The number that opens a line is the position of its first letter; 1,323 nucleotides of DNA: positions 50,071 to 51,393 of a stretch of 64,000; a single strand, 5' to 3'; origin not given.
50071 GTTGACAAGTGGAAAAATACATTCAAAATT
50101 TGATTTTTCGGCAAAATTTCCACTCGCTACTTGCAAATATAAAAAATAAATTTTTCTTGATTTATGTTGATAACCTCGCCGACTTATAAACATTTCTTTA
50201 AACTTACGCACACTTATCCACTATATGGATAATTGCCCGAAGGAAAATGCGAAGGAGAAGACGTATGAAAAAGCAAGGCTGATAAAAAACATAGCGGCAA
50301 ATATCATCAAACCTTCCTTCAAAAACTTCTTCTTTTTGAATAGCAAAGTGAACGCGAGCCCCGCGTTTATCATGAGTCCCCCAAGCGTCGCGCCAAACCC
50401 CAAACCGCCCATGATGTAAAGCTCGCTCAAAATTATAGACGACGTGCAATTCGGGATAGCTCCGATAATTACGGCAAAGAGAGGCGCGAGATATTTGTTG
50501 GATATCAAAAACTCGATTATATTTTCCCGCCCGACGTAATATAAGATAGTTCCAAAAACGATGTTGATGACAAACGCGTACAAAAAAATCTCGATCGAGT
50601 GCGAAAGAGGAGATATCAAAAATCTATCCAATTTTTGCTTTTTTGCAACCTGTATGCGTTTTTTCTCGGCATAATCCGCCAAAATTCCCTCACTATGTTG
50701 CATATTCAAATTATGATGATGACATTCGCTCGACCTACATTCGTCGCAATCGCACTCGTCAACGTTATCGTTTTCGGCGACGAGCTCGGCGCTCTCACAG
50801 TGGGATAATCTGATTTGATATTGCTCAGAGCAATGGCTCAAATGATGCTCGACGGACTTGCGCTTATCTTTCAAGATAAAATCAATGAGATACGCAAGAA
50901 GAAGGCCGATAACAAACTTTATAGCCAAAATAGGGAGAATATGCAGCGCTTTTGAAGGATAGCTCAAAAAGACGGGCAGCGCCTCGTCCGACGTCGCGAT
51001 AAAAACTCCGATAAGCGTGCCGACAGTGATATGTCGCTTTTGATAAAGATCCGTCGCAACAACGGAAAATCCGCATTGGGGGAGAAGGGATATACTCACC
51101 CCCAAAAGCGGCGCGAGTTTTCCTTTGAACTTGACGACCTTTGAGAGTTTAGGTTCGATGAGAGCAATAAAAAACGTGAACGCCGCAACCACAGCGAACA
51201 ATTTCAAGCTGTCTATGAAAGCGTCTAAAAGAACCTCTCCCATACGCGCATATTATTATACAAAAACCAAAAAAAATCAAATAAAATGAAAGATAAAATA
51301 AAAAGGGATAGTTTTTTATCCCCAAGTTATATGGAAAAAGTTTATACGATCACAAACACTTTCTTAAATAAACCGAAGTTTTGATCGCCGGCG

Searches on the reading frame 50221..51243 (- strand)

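Call 12: search_protein_families(library=pfam, proteins=[window:50221-51243:-], max_evalue=0.001)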
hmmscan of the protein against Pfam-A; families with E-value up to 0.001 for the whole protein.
window:50221-51243:- (340 aa): 1 family
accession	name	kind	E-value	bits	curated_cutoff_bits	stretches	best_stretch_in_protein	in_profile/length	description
PF11449.14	ArsP_2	-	9.5e-20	71.5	32.5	2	5-130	10-136/359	Putative, 10TM heavy-metal exporter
